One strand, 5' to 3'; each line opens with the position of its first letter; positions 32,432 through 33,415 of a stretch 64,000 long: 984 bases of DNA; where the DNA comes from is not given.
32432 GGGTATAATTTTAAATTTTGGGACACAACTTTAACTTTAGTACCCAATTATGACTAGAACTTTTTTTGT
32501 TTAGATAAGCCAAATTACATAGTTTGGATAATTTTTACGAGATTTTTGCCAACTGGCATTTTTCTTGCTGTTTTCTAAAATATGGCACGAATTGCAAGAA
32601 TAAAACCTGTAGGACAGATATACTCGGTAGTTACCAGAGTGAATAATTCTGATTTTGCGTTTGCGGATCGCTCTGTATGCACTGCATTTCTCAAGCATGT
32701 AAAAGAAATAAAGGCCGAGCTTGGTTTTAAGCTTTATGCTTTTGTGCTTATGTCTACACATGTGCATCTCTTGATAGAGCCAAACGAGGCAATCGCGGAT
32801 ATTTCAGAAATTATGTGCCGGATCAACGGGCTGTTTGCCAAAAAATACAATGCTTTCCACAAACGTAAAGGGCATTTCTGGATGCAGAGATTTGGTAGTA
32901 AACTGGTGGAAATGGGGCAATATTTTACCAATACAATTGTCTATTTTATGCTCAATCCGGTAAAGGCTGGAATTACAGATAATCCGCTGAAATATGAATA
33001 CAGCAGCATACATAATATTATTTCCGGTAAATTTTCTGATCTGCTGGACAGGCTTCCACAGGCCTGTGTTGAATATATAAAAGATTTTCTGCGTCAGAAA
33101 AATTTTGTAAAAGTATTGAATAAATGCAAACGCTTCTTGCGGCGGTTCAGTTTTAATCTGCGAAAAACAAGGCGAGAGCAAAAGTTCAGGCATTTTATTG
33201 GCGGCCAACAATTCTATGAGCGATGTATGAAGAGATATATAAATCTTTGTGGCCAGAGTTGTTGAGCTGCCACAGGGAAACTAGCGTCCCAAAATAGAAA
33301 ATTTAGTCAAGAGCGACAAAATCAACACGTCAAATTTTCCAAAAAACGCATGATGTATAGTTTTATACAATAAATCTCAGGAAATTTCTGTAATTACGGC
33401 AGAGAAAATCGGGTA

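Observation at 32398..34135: Clustered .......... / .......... decamers and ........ repeats around the RAYT gene and inside miaA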

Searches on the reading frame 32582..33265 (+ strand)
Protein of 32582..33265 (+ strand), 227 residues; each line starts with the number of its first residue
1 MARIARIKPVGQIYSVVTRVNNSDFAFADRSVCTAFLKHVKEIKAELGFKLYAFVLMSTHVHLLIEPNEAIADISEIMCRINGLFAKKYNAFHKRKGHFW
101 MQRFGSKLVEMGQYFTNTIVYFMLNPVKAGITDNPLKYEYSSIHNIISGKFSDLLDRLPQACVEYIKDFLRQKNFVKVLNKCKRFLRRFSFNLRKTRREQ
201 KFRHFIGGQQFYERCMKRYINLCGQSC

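Call 7: search_protein_families(library=pfam, proteins=[window:32582-33265:+])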
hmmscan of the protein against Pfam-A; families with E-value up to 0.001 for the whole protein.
window:32582-33265:+ (227 aa): 1 family
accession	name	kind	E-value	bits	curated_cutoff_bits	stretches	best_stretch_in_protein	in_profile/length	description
PF01797.21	Y1_Tnp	-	1.1e-10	42.1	23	1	14-110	7-107/121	Transposase IS200 like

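Call 9: find_encoding_contigs(protein=window:32582-33265:+, flank=10000, max_places=10)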
Protein window:32582-33265:+ (227 aa): no gene with exactly this product is on record in the collection.

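Call 11: find_related_loci(query=window:32582-33265:+, collection=genome_contigs, flank=10000)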
Query window:32582-33265:+ (227 aa) in genome_contigs; peptide patterns used: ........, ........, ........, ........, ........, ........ (x = any residue, [..] = any of these).
74 stretches matched a pattern; 1 encode a relative of the query (tblastn E <= 1e-3); 1 distinct loci.
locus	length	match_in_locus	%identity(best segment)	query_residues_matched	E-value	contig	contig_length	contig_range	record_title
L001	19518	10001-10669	77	1-227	7e-118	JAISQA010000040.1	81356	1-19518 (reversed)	MAG: Candidatus Margulisiibacteriota bacterium isolate Kf353_bin111 k119_3849759, whole genome shotgun sequence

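Call 19: find_homologous_proteins(query=window:32582-33265:+, max_evalue=0.00001)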
Query window:32582-33265:+ (227 aa): 47 proteins with E <= 0.00001 among 230 candidates.
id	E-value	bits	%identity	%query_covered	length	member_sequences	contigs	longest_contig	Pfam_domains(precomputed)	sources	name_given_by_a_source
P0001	9.0e-127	439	85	100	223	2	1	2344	PF01797.22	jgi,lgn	jgi:putative transposase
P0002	2.1e-110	386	77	100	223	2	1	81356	PF01797.22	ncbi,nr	ncbi:MAG: transposase [Candidatus Margulisbacteria bacterium]|nr:transposase [Candidatus Margulisiib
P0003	3.9e-86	306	62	93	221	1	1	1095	PF01797.22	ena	-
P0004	2.2e-85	304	61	93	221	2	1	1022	PF01797.22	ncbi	-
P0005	2.8e-85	304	60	94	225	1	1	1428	PF01797.22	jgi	jgi:putative transposase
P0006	6.0e-85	302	59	98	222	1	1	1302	PF01797.22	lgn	-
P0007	1.1e-83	298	59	99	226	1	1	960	PF01797.22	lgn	-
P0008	3.2e-83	297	61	93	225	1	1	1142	PF01797.22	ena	-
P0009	2.5e-82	294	61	93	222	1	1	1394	PF01797.22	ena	-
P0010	3.3e-82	294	58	96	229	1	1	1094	PF01797.22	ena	-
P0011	4.4e-82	293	60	93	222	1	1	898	PF01797.22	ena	-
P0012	1.0e-81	292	59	94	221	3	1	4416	PF01797.22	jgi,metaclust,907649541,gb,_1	metaclust:\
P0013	1.7e-81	291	57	96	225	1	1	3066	PF01797.22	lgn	-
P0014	5.5e-81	290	59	93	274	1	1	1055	PF01797.22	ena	-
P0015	9.9e-81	289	61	93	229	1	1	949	PF01797.22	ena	-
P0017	1.1e-79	285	58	93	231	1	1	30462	PF01797.22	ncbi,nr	ncbi:transposase [bacterium]|nr:transposase [bacterium]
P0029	3.1e-64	235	51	97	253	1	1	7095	PF01797.22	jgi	-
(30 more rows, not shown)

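Call 20: find_encoding_contigs(protein=P0001, flank=10000, max_places=3)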
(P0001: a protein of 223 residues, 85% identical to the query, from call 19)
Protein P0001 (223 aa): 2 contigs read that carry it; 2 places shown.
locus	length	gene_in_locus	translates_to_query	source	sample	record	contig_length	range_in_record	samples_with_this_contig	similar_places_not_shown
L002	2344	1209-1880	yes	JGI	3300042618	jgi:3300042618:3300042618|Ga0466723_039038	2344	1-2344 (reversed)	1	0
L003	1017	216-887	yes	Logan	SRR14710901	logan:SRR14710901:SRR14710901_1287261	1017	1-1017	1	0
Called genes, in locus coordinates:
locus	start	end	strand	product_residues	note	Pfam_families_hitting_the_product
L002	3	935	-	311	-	?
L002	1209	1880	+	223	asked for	PF01797:Y1_Tnp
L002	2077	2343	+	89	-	?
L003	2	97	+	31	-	?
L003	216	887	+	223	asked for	PF01797:Y1_Tnp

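Call 21: find_encoding_contigs(protein=P0017, flank=10000, max_places=3)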
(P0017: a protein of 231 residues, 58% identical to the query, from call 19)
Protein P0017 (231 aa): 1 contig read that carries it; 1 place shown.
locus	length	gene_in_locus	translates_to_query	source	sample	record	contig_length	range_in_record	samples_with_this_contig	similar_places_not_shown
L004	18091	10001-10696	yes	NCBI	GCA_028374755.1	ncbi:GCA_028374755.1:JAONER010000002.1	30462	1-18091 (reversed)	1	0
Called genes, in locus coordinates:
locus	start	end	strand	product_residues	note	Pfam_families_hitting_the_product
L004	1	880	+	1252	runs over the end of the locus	PF02518:HATPase_c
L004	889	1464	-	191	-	PF02245:Pur_DNA_glyco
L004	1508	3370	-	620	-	PF00324:AA_permease, PF13520:AA_permease_2, PF00359:PTS_EIIA_2 (weak)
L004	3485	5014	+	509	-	PF01590:GAF, PF13185:GAF_2, PF00158:Sigma54_activat, PF14532:Sigma54_activ_2, PF07728:AAA_5 (weak), PF25601:AAA_lid_14, PF02954:HTH_8 (weak)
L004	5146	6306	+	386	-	PF03781:FGE-sulfatase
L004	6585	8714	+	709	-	PF12437:GSIII_N, PF00120:Gln-synt_C, PF18318:Gln-synt_C-ter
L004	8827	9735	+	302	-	PF02253:PLA1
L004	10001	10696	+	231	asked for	PF01797:Y1_Tnp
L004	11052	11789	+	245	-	-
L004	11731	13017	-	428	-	-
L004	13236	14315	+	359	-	-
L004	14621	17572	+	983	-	PF08448:PAS_4, PF00989:PAS, PF08448:PAS_4, PF13426:PAS_9, PF01590:GAF, PF00989:PAS, PF08448:PAS_4, PF02518:HATPase_c, +5 more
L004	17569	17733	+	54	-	-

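Call 22: find_encoding_contigs(protein=P0029, flank=10000, max_places=3)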
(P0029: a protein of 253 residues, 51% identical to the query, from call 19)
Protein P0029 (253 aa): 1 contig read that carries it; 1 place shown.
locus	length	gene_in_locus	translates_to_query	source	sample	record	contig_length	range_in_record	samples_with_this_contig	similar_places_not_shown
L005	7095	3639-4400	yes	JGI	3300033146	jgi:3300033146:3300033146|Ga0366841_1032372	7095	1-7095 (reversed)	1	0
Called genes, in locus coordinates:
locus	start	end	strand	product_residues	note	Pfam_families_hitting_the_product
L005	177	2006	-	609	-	PF13522:GATase_6, PF13537:GATase_7, PF01380:SIS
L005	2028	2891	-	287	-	PF02219:MTHFR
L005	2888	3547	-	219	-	PF12225:DUF5981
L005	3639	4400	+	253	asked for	PF01797:Y1_Tnp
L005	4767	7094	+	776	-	?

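Call 23: find_encoding_contigs(protein=P0012, flank=10000, max_places=3)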
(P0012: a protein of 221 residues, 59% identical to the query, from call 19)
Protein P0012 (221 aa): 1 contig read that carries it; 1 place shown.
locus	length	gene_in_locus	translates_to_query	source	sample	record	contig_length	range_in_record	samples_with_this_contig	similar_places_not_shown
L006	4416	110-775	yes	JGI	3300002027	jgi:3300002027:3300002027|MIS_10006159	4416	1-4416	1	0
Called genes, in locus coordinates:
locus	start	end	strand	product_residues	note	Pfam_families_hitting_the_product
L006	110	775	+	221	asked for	PF01797:Y1_Tnp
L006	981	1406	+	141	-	-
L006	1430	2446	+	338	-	PF01073:3Beta_HSD, PF01370:Epimerase, PF02719:Polysacc_synt_2, PF04321:RmlD_sub_bind, PF07993:NAD_binding_4, PF16363:GDP_Man_Dehyd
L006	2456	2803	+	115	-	PF01050:MannoseP_isomer, PF07883:Cupin_2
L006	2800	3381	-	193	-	-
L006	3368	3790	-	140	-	PF00254:FKBP_C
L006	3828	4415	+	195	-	PF01946:Thi4 (weak), PF00890:FAD_binding_2, PF01134:GIDA (faint), PF01266:DAO, PF07992:Pyr_redox_2, PF12831:FAD_oxidored (weak), PF13450:NAD_binding_8 (weak), PF07992:Pyr_redox_2, +2 more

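Call 27: search_protein_families(library=ncbifam, proteins=[window:32582-33265:+, P0017, P0029], max_evalue=0.01)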
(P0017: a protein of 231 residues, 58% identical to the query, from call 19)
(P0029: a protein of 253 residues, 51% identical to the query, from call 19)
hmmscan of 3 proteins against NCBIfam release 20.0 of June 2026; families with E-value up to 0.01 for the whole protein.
window:32582-33265:+ (227 aa): 2 families
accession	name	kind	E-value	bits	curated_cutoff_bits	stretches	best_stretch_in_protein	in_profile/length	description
NF047646.1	REP_Tyr_transpos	equivalog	3.5e-22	78.9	80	1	5-141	3-146/146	REP-associated tyrosine transposase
NF033573.1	transpos_IS200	equivalog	0.00051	20.3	55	1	35-102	33-105/126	IS200/IS605 family transposase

P0017 (231 aa): 2 families
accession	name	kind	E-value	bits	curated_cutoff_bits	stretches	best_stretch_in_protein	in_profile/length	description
NF047646.1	REP_Tyr_transpos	equivalog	1e-20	74.1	80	1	4-141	2-146/146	REP-associated tyrosine transposase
NF033573.1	transpos_IS200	equivalog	0.001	19.3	55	1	24-101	23-104/126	IS200/IS605 family transposase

P0029 (253 aa): 2 families
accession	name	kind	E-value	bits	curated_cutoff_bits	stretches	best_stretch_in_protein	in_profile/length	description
NF047646.1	REP_Tyr_transpos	equivalog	3.3e-21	75.7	80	1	35-172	2-146/146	REP-associated tyrosine transposase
NF033573.1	transpos_IS200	equivalog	0.00055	20.2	55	1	57-132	25-104/126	IS200/IS605 family transposase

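Call 36: find_related_loci(query=A2, collection=metagenome_contigs, flank=6000)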
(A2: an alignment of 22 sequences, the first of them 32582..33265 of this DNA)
Query A2 (227 aa) in metagenome_contigs; peptide patterns used: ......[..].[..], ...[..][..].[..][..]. (x = any residue, [..] = any of these).
105 stretches matched a pattern; 52 encode a relative of the query (tblastn E <= 1e-3); 52 distinct loci.
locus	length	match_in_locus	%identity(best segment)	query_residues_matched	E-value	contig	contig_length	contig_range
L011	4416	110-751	59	1-214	1e-87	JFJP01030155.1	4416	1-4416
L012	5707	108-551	41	1-150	1e-26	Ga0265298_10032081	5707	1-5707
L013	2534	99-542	40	1-150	3e-26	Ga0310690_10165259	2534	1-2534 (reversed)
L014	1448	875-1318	40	1-150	1e-26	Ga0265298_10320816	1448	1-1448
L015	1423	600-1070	38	1-157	3e-26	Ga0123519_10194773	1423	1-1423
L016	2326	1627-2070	41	1-150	8e-26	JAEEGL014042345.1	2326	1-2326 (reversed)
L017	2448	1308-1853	37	1-181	7e-26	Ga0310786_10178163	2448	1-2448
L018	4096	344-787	39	1-150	6e-25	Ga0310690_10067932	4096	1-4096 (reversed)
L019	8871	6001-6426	36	1-142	1e-24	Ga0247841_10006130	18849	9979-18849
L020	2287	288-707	41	1-142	1e-24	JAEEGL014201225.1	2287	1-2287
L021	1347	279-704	38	1-142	9e-25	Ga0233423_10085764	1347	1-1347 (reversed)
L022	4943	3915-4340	36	1-142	4e-24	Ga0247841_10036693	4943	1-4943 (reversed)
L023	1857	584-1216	31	1-215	4e-24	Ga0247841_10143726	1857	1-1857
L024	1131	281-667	43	1-131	2e-24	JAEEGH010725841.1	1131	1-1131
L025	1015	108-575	37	1-155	2e-24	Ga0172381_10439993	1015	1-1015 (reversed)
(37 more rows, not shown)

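Call 42: search_solved_structures(query=A2, max_evalue=1, show_alignments=2)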
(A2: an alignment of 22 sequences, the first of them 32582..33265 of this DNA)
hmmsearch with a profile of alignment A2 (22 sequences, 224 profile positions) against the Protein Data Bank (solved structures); distinct sequences matched with E-value up to 1: 2.
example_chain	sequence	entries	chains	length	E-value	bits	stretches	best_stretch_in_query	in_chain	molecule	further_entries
4er8_A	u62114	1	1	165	0.00015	24.8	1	37-145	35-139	TnpArep for protein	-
2xo6_A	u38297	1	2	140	0.96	12.3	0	32-100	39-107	TRANSPOSASE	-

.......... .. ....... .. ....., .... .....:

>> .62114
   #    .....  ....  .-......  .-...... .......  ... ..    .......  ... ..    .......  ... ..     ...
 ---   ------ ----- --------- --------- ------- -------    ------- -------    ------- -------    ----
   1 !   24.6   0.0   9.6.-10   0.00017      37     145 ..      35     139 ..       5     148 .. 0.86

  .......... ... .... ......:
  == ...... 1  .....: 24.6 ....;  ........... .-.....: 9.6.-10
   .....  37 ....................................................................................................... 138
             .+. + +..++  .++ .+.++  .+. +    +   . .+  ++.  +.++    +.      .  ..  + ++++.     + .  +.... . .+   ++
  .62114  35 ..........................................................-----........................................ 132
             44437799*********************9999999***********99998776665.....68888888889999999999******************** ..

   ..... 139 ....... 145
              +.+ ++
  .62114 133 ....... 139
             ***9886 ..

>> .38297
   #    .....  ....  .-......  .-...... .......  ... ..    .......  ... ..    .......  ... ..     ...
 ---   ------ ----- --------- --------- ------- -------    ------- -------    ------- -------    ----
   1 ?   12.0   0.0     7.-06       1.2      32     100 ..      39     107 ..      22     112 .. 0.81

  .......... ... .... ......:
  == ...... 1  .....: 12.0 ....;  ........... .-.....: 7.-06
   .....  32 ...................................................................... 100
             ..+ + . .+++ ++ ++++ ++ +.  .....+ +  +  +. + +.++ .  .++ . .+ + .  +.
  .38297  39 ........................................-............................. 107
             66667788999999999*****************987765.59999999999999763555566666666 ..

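Call 50: predict_structure(alignment_id=A2)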
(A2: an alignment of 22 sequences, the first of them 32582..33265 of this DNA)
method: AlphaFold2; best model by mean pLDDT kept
length: 227 residues; sequences in the alignment: 22
mean_pLDDT: 85.6   pTM: 0.85
mean pLDDT of the five models: 85.6, 83.9, 83.9, 83.3, 80.2
residues with pLDDT >= 90: 112; 70-90: 90; 50-70: 20; < 50: 5
segments of 3 or more residues with pLDDT < 50: 225-227
pLDDT, mean of each block of 10 residues (from residue 1): 58 90 71 93 97 94 94 91 87 74 88 93 93 93 93 95 92 86 80 79 87 79 49
secondary structure, 60 per line:
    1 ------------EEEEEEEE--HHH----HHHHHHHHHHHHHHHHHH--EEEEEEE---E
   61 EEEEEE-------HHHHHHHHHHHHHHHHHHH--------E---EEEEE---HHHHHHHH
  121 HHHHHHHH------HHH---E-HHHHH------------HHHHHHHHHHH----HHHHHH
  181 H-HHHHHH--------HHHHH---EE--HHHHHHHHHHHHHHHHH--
elements in order: E13-20 H30-47 E50-56 E60-66 H74-92 E105-109 H113-128 H143-147 H160-170 H175-181 H183-188 H197-201 H209-225

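Call 53: fold_search(model_id=the predicted structure, library=pdb)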
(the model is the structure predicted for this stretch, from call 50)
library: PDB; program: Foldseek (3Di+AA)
matches with E <= 10: 1335; with E <= 0.001: 30
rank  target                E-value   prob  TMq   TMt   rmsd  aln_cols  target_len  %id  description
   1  4er8_A                9.4e-08  1.00  0.55  0.73   2.7       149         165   19  Structure of the REP associates tyrosine transposase bound to a REP hairpin (released 2012-08-15)
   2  2vic_A                1.4e-05  1.00  0.37  0.54  12.6       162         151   12  CRYSTAL STRUCTURE OF THE ISHP608 TRANSPOSASE IN COMPLEX with Left end 26- mer DNA and manganese (released 2008-02-19)
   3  2xma_E                1.7e-05  1.00  0.39  0.61   2.6       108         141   18  DEINOCOCCUS RADIODURANS ISDRA2 TRANSPOSASE RIGHT END DNA COMPLEX (released 2010-10-13)
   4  2xm3_A                1.7e-05  1.00  0.39  0.67   3.7       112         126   17  Deinococcus radiodurans ISDra2 Transposase Left end DNA complex (released 2010-10-13)
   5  2xma_B                2.1e-05  1.00  0.39  0.63   2.6       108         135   18  DEINOCOCCUS RADIODURANS ISDRA2 TRANSPOSASE RIGHT END DNA COMPLEX (released 2010-10-13)
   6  2xqc_D                2.3e-05  1.00  0.39  0.65   2.6       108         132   18  DEINOCOCCUS RADIODURANS ISDRA2 TRANSPOSASE COMPLEXED WITH LEFT END RECOGNITION AND CLEAVAGE SITE AND ZN (released 2010-10-13)
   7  2xma_A                2.4e-05  1.00  0.39  0.62   2.6       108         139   18  DEINOCOCCUS RADIODURANS ISDRA2 TRANSPOSASE RIGHT END DNA COMPLEX (released 2010-10-13)
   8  2vhg_A                2.4e-05  1.00  0.39  0.68   9.7       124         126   14  Crystal Structure of the ISHp608 Transposase in Complex with Right End 31-mer DNA (released 2008-02-19)
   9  2f4f_A                2.4e-05  1.00  0.37  0.61  12.4       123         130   19  Crystal structure of IS200 transposase (released 2005-12-13)
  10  2vhg_B                2.6e-05  1.00  0.39  0.67   9.7       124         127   14  Crystal Structure of the ISHp608 Transposase in Complex with Right End 31-mer DNA (released 2008-02-19)
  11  2a6m_B                3.1e-05  1.00  0.39  0.57  15.3       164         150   13  Crystal Structure of the ISHp608 Transposase (released 2005-10-25)
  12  2xm3_C                3.6e-05  1.00  0.39  0.67   2.6       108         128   18  Deinococcus radiodurans ISDra2 Transposase Left end DNA complex (released 2010-10-13)
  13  2xo6_D                3.6e-05  1.00  0.38  0.64   5.1       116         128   16  DEINOCOCCUS RADIODURANS ISDRA2 TRANSPOSASE Y132F MUTANT COMPLEXED WITH LEFT END RECOGNITION AND CLEAVAGE SITE (released 2010-10-13)
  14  2vih_B                3.9e-05  1.00  0.40  0.68   8.1       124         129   14  CRYSTAL STRUCTURE OF THE IS608 TRANSPOSASE IN COMPLEX WITH Left END 26-MER DNA (released 2008-02-19)
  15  2xm3_D                3.9e-05  1.00  0.39  0.66   3.7       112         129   17  Deinococcus radiodurans ISDra2 Transposase Left end DNA complex (released 2010-10-13)
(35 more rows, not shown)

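Call 54: search_protein_families(library=pfam, proteins=[L012:108-959:+, L020:288-1142:+], max_evalue=1)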
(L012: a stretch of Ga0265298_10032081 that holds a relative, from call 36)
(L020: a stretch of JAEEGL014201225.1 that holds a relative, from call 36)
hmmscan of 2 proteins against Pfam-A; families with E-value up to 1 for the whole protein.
L012:108-959:+ (283 aa): 8 families
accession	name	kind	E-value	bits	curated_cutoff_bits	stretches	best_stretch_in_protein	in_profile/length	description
PF01797.21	Y1_Tnp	-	1.1e-14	55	23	1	13-122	6-120/121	Transposase IS200 like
PF09339.16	HTH_IclR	-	0.0024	18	22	1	228-253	17-42/52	IclR helix-turn-helix domain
PF25787.1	HTH_SB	-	0.0032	17.6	43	1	213-254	7-47/53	Sleeping Beauty transposase HTH domain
PF02796.21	HTH_7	-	0.0052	17.3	23.8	1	216-248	8-40/45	Helix-turn-helix domain of resolvase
PF12802.13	MarR_2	-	0.021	15.4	27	1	230-256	21-47/61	MarR family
PF13936.12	HTH_38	-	0.12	12.6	27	1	223-248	14-39/44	Helix-turn-helix domain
PF13384.12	HTH_23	-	0.14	12.4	24.6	1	224-253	12-41/50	Homeodomain-like domain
PF03683.19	UPF0175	-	0.23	11.6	27.9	0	213-247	16-51/75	Uncharacterised protein family (UPF0175)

L020:288-1142:+ (284 aa): 13 families
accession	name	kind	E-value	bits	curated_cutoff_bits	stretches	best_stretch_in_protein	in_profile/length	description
PF01797.21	Y1_Tnp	-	4.1e-15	56.4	23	1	13-122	6-120/121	Transposase IS200 like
PF09339.16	HTH_IclR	-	7.7e-05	22.8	22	1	227-254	15-42/52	IclR helix-turn-helix domain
PF25787.1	HTH_SB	-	0.0032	17.7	43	1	226-248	18-40/53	Sleeping Beauty transposase HTH domain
PF13384.12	HTH_23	-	0.008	16.4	24.6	1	226-254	13-41/50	Homeodomain-like domain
PF13551.12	HTH_29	-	0.012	16.1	28.1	1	226-258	7-40/64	Winged helix-turn helix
PF02796.21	HTH_7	-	0.013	16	23.8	1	221-249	12-40/45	Helix-turn-helix domain of resolvase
PF01978.25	TrmB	-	0.023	15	25.6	1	228-257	20-49/68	Sugar-specific transcriptional regulator TrmB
PF12802.13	MarR_2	-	0.029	15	27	1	227-256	16-46/61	MarR family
PF13936.12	HTH_38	-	0.047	13.9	27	1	219-252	9-42/44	Helix-turn-helix domain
PF08281.18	Sigma70_r4_2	-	0.069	13.2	25.7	1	229-251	25-47/54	Sigma-70, region 4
PF13412.12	HTH_24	-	0.1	12.6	21.9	1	229-254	16-41/48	Winged helix-turn-helix DNA-binding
PF04218.19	CENP-B_N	-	0.12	12.4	21.2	1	225-253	17-45/53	CENP-B N-terminal DNA-binding domain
PF08784.17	RPA_C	-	0.14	13.4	22.6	1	226-256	65-95/106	Replication protein A C terminal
